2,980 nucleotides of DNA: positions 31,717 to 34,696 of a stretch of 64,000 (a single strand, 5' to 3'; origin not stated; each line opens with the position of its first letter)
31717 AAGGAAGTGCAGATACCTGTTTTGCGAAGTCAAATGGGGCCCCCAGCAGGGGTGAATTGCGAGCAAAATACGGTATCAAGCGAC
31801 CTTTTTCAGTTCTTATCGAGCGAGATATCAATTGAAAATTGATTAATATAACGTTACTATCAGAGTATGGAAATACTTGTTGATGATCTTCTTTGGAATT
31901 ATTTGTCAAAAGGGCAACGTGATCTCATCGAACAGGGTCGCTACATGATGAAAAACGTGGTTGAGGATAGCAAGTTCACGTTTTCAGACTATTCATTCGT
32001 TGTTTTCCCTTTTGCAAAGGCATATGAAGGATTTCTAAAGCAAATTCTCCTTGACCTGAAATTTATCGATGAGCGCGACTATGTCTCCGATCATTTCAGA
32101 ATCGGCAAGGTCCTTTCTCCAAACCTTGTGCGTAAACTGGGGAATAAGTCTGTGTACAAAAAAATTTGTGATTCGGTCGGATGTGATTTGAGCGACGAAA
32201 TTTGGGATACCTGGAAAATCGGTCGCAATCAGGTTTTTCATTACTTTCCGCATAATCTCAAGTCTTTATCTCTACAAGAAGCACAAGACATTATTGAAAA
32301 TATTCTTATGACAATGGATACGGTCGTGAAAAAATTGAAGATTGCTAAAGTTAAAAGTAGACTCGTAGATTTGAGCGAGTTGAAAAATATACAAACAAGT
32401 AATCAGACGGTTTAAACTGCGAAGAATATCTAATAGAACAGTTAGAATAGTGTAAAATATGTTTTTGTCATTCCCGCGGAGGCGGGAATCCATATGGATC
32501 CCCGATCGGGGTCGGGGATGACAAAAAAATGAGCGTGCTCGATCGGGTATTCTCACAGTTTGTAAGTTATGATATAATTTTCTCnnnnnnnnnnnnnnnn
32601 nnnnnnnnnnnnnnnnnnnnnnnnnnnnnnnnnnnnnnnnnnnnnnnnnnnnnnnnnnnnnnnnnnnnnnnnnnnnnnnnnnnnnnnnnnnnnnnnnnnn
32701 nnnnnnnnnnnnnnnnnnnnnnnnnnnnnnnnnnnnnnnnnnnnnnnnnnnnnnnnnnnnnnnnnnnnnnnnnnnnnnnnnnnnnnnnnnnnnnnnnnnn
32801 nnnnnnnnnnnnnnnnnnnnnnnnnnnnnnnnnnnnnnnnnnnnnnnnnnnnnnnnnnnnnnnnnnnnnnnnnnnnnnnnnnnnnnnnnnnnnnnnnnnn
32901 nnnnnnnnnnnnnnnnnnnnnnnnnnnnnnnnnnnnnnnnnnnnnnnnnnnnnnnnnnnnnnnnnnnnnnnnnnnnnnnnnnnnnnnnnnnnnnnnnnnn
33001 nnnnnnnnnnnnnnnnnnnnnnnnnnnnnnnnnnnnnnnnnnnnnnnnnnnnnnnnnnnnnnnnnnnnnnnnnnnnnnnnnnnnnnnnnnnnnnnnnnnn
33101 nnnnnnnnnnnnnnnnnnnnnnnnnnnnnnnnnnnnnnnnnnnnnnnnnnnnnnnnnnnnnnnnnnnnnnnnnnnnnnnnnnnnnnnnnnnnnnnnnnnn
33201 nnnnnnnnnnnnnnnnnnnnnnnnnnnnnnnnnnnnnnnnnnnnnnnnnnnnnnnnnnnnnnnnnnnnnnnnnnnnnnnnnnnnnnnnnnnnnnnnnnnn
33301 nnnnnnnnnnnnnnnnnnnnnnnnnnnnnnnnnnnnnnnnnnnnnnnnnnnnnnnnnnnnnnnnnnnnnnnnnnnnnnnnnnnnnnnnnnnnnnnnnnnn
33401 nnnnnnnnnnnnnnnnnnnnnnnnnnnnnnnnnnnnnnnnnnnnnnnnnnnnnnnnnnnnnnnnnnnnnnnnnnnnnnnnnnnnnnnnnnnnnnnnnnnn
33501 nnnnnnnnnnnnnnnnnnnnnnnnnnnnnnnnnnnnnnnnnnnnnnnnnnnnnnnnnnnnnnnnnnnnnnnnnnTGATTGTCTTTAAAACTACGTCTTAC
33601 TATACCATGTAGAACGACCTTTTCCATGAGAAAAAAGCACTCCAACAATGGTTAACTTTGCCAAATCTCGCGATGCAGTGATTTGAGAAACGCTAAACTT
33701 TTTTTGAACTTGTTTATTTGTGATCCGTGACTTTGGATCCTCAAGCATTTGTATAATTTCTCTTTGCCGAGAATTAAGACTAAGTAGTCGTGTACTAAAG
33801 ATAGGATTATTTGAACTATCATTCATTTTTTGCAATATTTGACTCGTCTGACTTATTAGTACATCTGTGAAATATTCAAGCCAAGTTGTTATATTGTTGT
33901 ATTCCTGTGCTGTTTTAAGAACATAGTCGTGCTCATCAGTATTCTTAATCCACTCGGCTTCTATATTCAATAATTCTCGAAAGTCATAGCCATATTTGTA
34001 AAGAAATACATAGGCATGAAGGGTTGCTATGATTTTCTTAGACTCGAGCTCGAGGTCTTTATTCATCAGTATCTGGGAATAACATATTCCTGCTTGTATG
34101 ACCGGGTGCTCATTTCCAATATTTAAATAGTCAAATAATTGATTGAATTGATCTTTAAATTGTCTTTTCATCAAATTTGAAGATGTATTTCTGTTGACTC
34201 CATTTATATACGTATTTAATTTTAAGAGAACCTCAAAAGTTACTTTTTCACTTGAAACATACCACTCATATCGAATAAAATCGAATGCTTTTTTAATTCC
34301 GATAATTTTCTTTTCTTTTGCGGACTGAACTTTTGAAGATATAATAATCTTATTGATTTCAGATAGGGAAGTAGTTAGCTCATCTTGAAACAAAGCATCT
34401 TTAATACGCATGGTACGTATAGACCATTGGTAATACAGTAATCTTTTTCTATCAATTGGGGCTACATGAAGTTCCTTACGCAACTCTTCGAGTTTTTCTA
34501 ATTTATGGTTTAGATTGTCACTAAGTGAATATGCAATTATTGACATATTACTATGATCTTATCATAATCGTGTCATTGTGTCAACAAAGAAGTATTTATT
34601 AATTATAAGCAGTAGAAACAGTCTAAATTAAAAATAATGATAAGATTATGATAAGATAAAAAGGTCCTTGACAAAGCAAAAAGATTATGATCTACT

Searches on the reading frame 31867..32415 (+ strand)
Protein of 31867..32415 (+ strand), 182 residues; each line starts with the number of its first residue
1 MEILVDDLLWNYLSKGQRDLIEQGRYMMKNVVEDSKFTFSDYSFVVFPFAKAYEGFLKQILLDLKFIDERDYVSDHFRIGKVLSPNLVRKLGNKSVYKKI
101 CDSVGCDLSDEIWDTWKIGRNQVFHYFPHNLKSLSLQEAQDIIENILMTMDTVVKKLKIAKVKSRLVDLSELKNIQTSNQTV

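Call 55: search_protein_families(library=pfam, proteins=[window:31867-32415:+], max_evalue=0.001)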
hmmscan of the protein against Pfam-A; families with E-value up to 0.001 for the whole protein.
window:31867-32415:+ (182 aa): 1 family
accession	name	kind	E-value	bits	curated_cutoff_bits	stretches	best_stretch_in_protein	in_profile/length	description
PF19034.5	RnlA-toxin_DBD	-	2.2e-05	25.2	27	1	32-125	34-123/125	RNase LS, bacterial toxin DBD domain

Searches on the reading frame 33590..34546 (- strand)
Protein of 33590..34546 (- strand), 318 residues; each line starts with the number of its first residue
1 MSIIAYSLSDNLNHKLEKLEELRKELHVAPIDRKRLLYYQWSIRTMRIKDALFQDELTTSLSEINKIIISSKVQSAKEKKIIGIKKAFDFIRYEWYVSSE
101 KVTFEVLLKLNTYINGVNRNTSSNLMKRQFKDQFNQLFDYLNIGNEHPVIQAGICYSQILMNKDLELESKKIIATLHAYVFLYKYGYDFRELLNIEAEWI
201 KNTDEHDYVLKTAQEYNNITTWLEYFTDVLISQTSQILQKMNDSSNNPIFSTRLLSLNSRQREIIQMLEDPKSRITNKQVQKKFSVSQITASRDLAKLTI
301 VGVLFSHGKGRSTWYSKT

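Call 55: search_protein_families(library=pfam, proteins=[window:33590-34546:-], max_evalue=0.001)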
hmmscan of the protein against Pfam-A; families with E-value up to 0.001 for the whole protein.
window:33590-34546:- (318 aa): 1 family
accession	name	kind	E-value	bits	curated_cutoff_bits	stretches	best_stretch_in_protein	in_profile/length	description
PF08279.18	HTH_11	-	0.00034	20.9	25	0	260-299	1-40/55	HTH domain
